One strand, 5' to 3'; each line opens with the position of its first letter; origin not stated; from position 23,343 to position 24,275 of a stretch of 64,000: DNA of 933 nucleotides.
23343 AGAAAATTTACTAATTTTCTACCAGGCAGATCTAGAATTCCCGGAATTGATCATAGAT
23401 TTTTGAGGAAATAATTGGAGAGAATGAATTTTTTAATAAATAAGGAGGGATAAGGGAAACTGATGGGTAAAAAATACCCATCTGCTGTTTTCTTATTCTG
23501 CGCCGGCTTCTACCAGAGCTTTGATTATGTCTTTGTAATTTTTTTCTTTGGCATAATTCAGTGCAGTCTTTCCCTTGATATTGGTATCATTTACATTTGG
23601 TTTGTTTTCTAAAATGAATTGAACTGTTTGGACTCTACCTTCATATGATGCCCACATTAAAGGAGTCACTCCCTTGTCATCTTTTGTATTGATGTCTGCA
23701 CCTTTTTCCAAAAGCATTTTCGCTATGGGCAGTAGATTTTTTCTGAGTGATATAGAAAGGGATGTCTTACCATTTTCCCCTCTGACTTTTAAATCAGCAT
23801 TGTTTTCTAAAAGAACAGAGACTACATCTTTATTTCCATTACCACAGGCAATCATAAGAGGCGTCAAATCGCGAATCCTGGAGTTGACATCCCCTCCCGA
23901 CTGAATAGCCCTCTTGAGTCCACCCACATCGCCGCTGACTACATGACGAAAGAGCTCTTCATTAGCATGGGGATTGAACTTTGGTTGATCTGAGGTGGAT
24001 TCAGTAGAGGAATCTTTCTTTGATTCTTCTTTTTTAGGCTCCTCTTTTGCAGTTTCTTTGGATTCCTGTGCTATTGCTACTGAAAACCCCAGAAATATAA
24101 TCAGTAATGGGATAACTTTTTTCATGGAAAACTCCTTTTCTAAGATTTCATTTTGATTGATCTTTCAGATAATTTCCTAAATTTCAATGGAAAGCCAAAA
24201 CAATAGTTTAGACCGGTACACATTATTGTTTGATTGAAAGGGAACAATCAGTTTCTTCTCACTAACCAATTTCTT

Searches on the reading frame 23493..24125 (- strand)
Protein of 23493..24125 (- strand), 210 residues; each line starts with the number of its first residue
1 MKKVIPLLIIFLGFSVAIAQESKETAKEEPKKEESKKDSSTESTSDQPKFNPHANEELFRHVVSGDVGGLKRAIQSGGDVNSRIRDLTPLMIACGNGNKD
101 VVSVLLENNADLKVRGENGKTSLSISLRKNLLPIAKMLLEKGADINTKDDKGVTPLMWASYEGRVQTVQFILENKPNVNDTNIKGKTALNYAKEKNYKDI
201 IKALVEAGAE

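Call 16: search_protein_families(library=pfam, proteins=[window:23493-24125:-])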
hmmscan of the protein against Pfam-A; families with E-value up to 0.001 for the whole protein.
window:23493-24125:- (210 aa): 6 families
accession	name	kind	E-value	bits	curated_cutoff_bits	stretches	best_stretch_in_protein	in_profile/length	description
PF12796.13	Ank_2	-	1.5e-28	99.6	27.3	2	64-149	7-90/90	Ankyrin repeats (3 copies)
PF13637.12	Ank_4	-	1.4e-24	86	22.7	3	156-204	1-49/50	Ankyrin repeats (many copies)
PF00023.36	Ank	-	1.4e-24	85.2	21.1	2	87-115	3-31/33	Ankyrin repeat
PF13606.12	Ank_3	-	1.6e-20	71.2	22.3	1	87-112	3-28/30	Ankyrin repeat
PF13857.12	Ank_5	-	4.8e-20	71.9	27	2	138-192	1-56/56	Ankyrin repeats (many copies)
PF24521.3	Ank_KRIT1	-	7.9e-07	29.3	80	0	87-129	86-128/149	KRIT1 ankyrin-repeats domain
